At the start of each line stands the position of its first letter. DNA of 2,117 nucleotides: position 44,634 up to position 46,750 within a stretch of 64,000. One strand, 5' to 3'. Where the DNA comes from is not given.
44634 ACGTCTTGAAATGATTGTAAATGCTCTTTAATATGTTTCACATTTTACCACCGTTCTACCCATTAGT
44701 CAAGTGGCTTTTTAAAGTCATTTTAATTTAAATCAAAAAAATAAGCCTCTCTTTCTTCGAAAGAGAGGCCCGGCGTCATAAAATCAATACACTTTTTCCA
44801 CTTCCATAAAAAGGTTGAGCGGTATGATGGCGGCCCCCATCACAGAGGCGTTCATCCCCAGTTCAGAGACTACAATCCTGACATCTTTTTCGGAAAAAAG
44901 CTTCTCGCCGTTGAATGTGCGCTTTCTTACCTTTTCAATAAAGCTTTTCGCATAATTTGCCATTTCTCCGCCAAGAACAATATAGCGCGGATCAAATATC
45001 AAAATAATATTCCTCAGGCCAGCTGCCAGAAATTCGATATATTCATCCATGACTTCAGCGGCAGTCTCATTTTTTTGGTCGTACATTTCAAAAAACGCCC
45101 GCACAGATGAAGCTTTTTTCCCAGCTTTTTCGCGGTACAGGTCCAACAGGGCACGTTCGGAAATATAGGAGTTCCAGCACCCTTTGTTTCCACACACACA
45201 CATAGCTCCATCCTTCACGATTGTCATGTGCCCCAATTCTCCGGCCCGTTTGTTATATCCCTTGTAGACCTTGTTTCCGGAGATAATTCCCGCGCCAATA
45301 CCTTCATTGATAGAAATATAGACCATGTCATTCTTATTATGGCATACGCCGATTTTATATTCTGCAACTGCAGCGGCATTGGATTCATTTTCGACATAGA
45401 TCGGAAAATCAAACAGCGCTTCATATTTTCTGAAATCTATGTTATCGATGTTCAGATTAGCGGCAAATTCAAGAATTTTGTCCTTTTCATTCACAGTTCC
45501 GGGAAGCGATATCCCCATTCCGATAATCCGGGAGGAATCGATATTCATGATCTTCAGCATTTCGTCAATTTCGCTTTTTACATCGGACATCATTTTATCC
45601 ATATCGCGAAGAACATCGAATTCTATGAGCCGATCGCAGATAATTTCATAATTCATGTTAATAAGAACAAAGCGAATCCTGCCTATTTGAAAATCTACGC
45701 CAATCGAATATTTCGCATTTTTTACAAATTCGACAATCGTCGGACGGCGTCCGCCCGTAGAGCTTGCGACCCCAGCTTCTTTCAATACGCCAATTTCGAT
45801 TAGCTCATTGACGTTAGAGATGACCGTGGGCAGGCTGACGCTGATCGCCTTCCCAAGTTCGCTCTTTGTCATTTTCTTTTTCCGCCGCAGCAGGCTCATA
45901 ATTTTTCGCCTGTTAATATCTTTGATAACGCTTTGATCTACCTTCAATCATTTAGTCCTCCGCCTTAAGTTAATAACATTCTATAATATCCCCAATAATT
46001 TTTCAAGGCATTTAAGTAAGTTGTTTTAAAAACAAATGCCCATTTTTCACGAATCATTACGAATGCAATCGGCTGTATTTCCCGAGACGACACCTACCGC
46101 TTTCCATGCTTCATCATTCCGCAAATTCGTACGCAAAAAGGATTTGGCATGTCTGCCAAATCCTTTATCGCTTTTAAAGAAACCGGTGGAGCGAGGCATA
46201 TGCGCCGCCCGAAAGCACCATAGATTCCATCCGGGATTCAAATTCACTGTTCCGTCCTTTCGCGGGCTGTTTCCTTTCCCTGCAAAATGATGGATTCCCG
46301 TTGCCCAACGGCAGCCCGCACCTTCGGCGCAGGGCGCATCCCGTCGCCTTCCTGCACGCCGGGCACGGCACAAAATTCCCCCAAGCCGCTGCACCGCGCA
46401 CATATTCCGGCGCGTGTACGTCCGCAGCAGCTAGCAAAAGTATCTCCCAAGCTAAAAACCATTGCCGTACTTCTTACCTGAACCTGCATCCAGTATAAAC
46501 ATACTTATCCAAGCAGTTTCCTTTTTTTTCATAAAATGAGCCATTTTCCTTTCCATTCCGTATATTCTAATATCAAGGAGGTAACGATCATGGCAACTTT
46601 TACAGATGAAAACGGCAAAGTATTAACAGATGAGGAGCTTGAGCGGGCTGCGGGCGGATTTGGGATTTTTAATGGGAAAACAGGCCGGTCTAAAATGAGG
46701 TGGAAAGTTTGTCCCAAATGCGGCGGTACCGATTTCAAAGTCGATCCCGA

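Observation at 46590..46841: Small gene with a textbook double-glycine leader fused to a 60-aa core carrying two CxxC pairs, convergent with a C39-peptidase exporter locus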

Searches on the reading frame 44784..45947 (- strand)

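Call 3: search_protein_families(library=pfam, proteins=[window:44784-45947:-], max_evalue=0.1)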
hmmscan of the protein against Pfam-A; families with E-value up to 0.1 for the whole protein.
window:44784-45947:- (387 aa): 6 families
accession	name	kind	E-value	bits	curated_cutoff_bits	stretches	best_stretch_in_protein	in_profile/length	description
PF00480.26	ROK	-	2e-55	188.8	22.9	1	83-375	3-290/294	ROK family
PF13412.12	HTH_24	-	1.4e-07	31.4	21.9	1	10-56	2-48/48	Winged helix-turn-helix DNA-binding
PF08279.18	HTH_11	-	0.0045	17.3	25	1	13-54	2-44/55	HTH domain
PF01022.26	HTH_5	-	0.021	15.1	22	1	12-43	3-33/47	Bacterial regulatory protein, arsR family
PF12840.13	HTH_20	-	0.039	14.4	27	1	12-56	5-49/51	Helix-turn-helix domain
PF21476.4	PF0610-like_N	-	0.056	14.1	33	0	13-46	3-35/50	PF0610-like, N-terminal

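Call 4: search_protein_families(library=ncbifam, proteins=[window:44784-45947:-], max_evalue=0.1)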
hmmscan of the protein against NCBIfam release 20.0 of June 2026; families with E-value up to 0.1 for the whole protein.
window:44784-45947:- (387 aa): 21 families
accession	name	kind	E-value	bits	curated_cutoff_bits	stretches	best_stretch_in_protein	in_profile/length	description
TIGR00744.1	ROK_glcA_fam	subfamily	1.6e-46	159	260.35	1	82-384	1-316/318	ROK family glucokinase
NF047937.1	TransRegNagC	equivalog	1.9e-43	149.1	650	1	7-375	7-383/399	DNA-binding transcriptional regulator NagC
NF049930.1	TransRegMlc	equivalog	7.8e-34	117.6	530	1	8-376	13-390/405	sugar metabolism global transcriptional regulator Mlc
NF007251.0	PRK09698.1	equivalog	3.1e-30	105.5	253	1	76-378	3-298/304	allose kinase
NF003461.0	PRK05082.1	subfamily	1.7e-28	99.9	283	1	176-374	93-284/291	N-acetylmannosamine kinase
NF009835.0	PRK13310.1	equivalog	3e-28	99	380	1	116-377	36-301/303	N-acetylglucosamine kinase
NF045551.1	GK_Pyrobac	equivalog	2.4e-26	92.7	500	1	179-375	86-279/294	ATP-dependent glucokinase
NF042998.1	bglucokin_BglK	equivalog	5.7e-25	88.1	550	1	121-372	35-281/291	beta-glucoside kinase BglK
NF007108.0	PRK09557.1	equivalog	1.2e-24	87.1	443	1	115-373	36-297/303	fructokinase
NF047821.1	NactlManKinNanK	equivalog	6.4e-24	85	450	1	176-375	93-285/288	N-acetylmannosamine kinase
NF045942.1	PolPhglucPhase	equivalog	6.9e-08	32.5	250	1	127-246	46-159/242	polyphosphate--glucose phosphotransferase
NF009836.0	PRK13311.1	equivalog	2.4e-07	30.2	551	1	144-317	60-243/256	N-acetyl-D-glucosamine kinase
NF045550.1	FrctkaseScrK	equivalog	2.9e-06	26.9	400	1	169-343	88-250/293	fructokinase ScrK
NF040939.2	trans_reg_lrs14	equivalog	0.00028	20.9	90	1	16-72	27-82/103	Lrs14 family HTH-type transcriptional regulator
NF033789.1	repress_SdpR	subfamily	0.0026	17.7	100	1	8-49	5-45/79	autorepressor SdpR family transcription factor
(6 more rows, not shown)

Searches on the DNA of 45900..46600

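Call 86: search_rna_families(source=window, start=45900, end=46600, threshold=evalue, max_evalue=1)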
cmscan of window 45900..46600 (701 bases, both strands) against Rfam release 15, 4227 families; matches with E-value up to 1: 1.
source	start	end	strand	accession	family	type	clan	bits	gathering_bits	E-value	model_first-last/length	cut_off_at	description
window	46135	46195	+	RF01773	rpsL_pseudo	Cis-reg; leader;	-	17.8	70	0.39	56-126/128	no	Pseudomonas rpsL leader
